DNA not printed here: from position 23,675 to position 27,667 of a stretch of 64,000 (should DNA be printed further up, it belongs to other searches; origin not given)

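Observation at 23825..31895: Two paralogous PAS-GGDEF-EAL proteins, each carrying a complete C-terminal histidine-kinase module, bracket one OmpR regulator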

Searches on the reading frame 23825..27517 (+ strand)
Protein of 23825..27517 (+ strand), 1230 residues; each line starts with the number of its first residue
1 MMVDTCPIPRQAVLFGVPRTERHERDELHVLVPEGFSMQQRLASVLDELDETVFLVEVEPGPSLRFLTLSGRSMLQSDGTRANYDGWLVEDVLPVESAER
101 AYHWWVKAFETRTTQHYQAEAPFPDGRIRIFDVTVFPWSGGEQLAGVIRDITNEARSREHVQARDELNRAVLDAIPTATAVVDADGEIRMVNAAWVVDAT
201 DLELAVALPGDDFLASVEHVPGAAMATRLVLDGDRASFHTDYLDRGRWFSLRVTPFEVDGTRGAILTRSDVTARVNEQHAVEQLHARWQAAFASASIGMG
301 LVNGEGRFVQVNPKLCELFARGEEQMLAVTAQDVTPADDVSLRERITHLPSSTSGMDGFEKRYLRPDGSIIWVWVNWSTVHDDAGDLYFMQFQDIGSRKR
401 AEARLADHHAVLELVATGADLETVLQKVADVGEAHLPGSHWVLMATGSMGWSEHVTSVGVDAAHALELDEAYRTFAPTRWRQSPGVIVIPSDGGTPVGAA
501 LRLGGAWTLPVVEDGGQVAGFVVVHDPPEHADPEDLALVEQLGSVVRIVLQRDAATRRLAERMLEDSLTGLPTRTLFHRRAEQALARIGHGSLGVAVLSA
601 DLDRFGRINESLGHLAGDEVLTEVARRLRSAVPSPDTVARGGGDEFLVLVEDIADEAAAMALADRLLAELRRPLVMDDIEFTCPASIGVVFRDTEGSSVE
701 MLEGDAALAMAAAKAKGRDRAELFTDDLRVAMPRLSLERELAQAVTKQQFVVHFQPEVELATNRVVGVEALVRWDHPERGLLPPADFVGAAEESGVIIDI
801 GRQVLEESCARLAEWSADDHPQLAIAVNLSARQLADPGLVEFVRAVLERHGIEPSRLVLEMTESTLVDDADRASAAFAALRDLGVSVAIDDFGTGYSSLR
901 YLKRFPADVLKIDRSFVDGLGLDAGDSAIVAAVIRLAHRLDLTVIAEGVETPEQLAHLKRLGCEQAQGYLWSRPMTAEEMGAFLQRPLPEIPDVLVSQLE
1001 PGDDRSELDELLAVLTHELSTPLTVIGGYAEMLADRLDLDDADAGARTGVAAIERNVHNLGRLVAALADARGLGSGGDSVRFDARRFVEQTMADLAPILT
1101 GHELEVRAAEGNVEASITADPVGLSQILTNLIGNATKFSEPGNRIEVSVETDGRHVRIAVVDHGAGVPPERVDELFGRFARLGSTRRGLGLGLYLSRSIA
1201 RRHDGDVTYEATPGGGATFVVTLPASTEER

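Call 7: search_protein_families(library=pfam, proteins=[window:23825-27517:+], max_evalue=0.01)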
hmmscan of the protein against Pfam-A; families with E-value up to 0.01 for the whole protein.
window:23825-27517:+ (1230 aa): 12 families
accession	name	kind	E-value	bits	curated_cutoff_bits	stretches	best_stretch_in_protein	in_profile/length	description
PF00563.25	EAL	-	2.5e-79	266.4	31.3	1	739-974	2-236/236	EAL domain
PF00990.26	GGDEF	-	6.1e-35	120.8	23.8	1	566-720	4-161/161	Diguanylate cyclase, GGDEF domain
PF02518.31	HATPase_c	-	7e-27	94.5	26.4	1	1120-1225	2-109/111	Histidine kinase-, DNA gyrase B-, and HSP90-like ATPase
PF08448.16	PAS_4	-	7.6e-22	78.1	23.1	3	172-275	1-109/110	PAS fold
PF00989.32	PAS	-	5.5e-13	49.4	22.6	1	287-395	2-113/113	PAS fold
PF13426.13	PAS_9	-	1.6e-09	38.4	27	1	298-395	3-101/103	PAS domain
PF13188.13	PAS_8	-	3.1e-09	36.8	21.8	0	167-195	2-30/65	PAS domain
PF00512.31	HisKA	-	1.1e-08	35.5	26.9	1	1008-1067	2-57/66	His Kinase A (phospho-acceptor) domain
PF13581.12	HATPase_c_2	-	2.4e-05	24.8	27.4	1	1127-1203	39-112/127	Histidine kinase-like ATPase domain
PF13185.12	GAF_2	-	9.6e-05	23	28.6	1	419-551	2-136/136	GAF domain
PF08447.18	PAS_3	-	0.00035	21.2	25.6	1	309-391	2-86/89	PAS fold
PF01590.32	GAF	-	0.0004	21.3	22.4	1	420-548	1-131/133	GAF domain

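Call 64: find_homologous_proteins(query=window:23936-27517:+, max_evalue=1e-20)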
Query window:23936-27517:+ (1193 aa): 380 proteins with E <= 1e-20 among 8000 candidates; the best 120 are listed.
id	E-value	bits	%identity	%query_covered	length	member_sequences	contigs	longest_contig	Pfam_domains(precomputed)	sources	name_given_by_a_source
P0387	0.0e+0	2165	83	100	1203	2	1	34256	PF13426.14,PF13188.14,PF08448.17,PF02518.32,PF00512.32,PF00563.26,PF00989.32,PF00990.27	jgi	jgi:diguanylate cyclase (GGDEF)-like protein/PAS domain S-box-containing protein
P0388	0.0e+0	2153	82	100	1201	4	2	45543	PF08447.19,PF13426.14,PF13188.14,PF08448.17,PF02518.32,PF00512.32,PF00563.26,PF00989.32,PF00990.27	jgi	jgi:diguanylate cyclase (GGDEF)-like protein/PAS domain S-box-containing protein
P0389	0.0e+0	2152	81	100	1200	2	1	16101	PF08447.19,PF13426.14,PF13188.14,PF08448.17,PF02518.32,PF00512.32,PF00563.26,PF00989.32,PF00990.27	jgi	jgi:diguanylate cyclase (GGDEF)-like protein/PAS domain S-box-containing protein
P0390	0.0e+0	2063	78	100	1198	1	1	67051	PF13426.14,PF13188.14,PF08448.17,PF02518.32,PF00512.32,PF00563.26,PF00989.32,PF00990.27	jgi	jgi:diguanylate cyclase (GGDEF)-like protein/PAS domain S-box-containing protein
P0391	0.0e+0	1905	99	73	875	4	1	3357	PF13581.13,PF02518.32,PF00512.32,PF00563.26,PF00990.27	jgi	jgi:diguanylate cyclase (GGDEF)-like protein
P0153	0.0e+0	1748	68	100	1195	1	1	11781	PF08447.19,PF13426.14,PF13188.14,PF13185.13,PF08448.17,PF02518.32,PF00512.32,PF00563.26,PF00989.32,PF00990.27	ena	-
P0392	0.0e+0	1620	64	100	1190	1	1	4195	PF13426.14,PF13188.14,PF08448.17,PF02518.32,PF00512.32,PF00563.26,PF00989.32,PF00990.27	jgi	jgi:diguanylate cyclase (GGDEF)-like protein/PAS domain S-box-containing protein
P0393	0.0e+0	1493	60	100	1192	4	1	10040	PF13426.14,PF13188.14,PF08448.17,PF02518.32,PF00512.32,PF00563.26,PF00989.32,PF00990.27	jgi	-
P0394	0.0e+0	1446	85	66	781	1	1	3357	PF02518.32,PF00512.32,PF00563.26,PF00990.27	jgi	jgi:diguanylate cyclase (GGDEF)-like protein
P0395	6.0e-236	804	68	45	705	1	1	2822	PF08447.19,PF13426.14,PF13188.14,PF08448.17,PF00989.32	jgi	jgi:PAS domain S-box-containing protein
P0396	1.8e-176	607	31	75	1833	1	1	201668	PF13426.14,PF13188.14,PF18095.8,PF00990.27,PF24990.1,PF00072.31,PF08447.19,PF12860.14,PF08448.17,PF00563.26,PF00989.32,PF14598.13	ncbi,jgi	jgi:diguanylate cyclase (GGDEF)-like protein/PAS domain S-box-containing protein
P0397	3.3e-148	514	34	61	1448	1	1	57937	PF08447.19,PF13426.14,PF13188.14,PF12860.14,PF08448.17,PF00563.26,PF00989.32,PF00990.27,PF24990.1,PF00072.31,PF14598.13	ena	-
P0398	1.1e-128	449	45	36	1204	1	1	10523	PF08447.19,PF13426.14,PF13188.14,PF12860.14,PF08448.17,PF00563.26,PF00989.32,PF00990.27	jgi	jgi:diguanylate cyclase (GGDEF)-like protein/PAS domain S-box-containing protein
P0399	2.7e-125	438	40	58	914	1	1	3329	PF08447.19,PF13426.14,PF13185.13,PF01590.33,PF08448.17,PF13492.13,PF00563.26,PF00989.32,PF00990.27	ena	-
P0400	2.9e-125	438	40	58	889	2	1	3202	PF08447.19,PF13426.14,PF13185.13,PF01590.33,PF08448.17,PF13492.13,PF00563.26,PF00989.32,PF00990.27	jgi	jgi:diguanylate cyclase (GGDEF)-like protein/PAS domain S-box-containing protein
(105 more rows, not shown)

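Call 75: search_protein_families(library=ncbifam, proteins=[window:23936-27517:+], max_evalue=0.00001)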
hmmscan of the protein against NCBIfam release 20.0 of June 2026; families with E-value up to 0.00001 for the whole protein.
window:23936-27517:+ (1193 aa): 102 families (the best 25 are shown)
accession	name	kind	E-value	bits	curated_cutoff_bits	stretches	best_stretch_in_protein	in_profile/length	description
NF045675.1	PhdiestaseDibA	equivalog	1.7e-126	423.1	980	1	521-943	198-621/623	phosphodiesterase DibA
NF053781.1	cdiGMPphdstlr2612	equivalog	7.4e-112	375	1600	1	502-948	816-1266/1268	Tlr1612 family c-di-GMP phosphodiesterase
NF007474.0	PRK10060.1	equivalog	1.6e-109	367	782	1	517-949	228-656/663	cyclic di-GMP phosphodiesterase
NF052458.1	PhdiestGepA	equivalog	4.1e-101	339.5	1200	1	517-942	416-836/840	phosphodiesterase GepA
NF008467.0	PRK11359.1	equivalog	2.7e-93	313.4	857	1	265-950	152-795/800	oxygen-sensing cyclic-di-GMP phosphodiesterase DosP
NF007298.0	PRK09776.1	equivalog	5.8e-83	279.4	1135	2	506-940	662-1099/1111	diguanylate cyclase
NF008807.1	PRK11829.1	equivalog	1.4e-81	274.6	733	1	489-944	208-659/670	biofilm formation regulator HmsP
NF007839.0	PRK10551.1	equivalog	2.2e-58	198.1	461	1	697-950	261-513/518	cyclic di-GMP phosphodiesterase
NF052596.1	RR_EAL_PvrR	equivalog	9.6e-54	182.5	580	1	701-949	144-391/398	response regulator cyclic di-GMP phosphodiesterase PvrR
NF045673.1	c-di-GMPRcptLapD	equivalog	2.5e-39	135.1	1020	1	517-939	227-646/647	cyclic di-GMP receptor LapD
NF007423.1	PRK09966.1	equivalog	1.3e-34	119.7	325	1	519-677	232-390/390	diguanylate cyclase DgcN/YfiN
NF046044.1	PnpS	equivalog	3e-33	115.4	400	1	974-1187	173-390/390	two-component system histidine kinase PnpS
TIGR02966.1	phoR_proteo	equivalog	1.6e-32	112.9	334.2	1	974-1185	117-332/333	phosphate regulon sensor histidine kinase PhoR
NF007793.0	PRK10490.1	equivalog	1.9e-31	108.9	1123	1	972-1190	665-884/895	two-component system sensor histidine kinase KdpD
NF047874.1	MASE3_PAS_HK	subfamily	2.2e-30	106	560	1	973-1190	400-627/655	MASE3 domain-containing sensor histidine kinase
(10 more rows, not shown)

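Call 78: predict_structure(alignment_id=A3)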
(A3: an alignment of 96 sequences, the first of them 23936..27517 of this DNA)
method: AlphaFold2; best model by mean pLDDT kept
length: 1193 residues; sequences in the alignment: 96
mean_pLDDT: 85.3   pTM: 0.50
mean pLDDT of the five models: 85.3, 83.4, 83.1, 82.8, 82.7
residues with pLDDT >= 90: 572; 70-90: 472; 50-70: 115; < 50: 34
segments of 3 or more residues with pLDDT < 50: 413-415, 964-971, 1035-1039, 1141-1151, 1191-1193
pLDDT, mean of each block of 10 residues (from residue 1): 73 86 83 83 85 86 89 91 82 89 87 80 67 80 93 91 83 92 92 93 89 93 89 81 72 88 93 96 96 92 85 69 93 93 86 92 85 89 91 89 82 61 81 65 65 63 65 77 75 80 88 81 81 94 92 91 95 92 97 95 95 96 97 93 93 92 91 90 93 75 88 97 97 97 93 91 98 96 92 95 98 98 91 87 96 83 78 96 90 89 95 97 97 98 96 89 50 53 61 72 70 68 61 52 90 88 88 79 89 89 92 92 91 73 42 72 89 88 90 38
secondary structure, 60 per line:
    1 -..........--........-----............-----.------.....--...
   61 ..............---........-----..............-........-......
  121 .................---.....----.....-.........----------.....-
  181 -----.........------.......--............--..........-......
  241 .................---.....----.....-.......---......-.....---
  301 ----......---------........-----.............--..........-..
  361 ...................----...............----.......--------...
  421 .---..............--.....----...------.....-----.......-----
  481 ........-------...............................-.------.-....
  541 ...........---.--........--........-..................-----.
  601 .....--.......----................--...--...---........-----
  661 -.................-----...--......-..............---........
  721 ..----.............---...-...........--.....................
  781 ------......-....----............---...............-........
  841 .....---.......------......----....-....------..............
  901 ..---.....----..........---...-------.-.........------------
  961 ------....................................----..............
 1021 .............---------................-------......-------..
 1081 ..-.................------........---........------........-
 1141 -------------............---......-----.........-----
elements in order (helices of 4 or more, strands of 3 or more residues): H2-11 E14-21 E27-34 H52-55 H58-74 E78-85 E91-101 E106-113 H115-137 E141-145 E150-154 H156-164 H176-179 H186-194 E201-207 E210-221 E224-233 H235-257 E261-265 E270-274 H276-282 H286-291 H294-297 H305-310 E320-327 E333-345 E348-357 H359-379 H384-398 E403-409 E418-421 H425-438 H441-445 E450-452 H459-463 E469-475 E481-488 H496-526 H537-550 E558-565 H568-575 H577-594 E600-605 E608-614 H619-634 E637-639 E642-644 E648-655 H662-678 E684-686 H689-694 H696-709 E713-722 E727-739 E743-745 H747-757 H760-780 E787-792 H794-797 H802-813 E820-825 H826-831 H833-845 E849-855 H862-867 E872-875 H877-880 H887-902 E906-910 H915-924 E928-930 H940-948 H967-1002 H1007-1033 E1043-1046 H1047-1058 E1066-1071 E1079-1082 H1084-1100 E1107-1114 E1118-1125 H1132-1139 H1154-1165 E1169-1174 E1180-1188
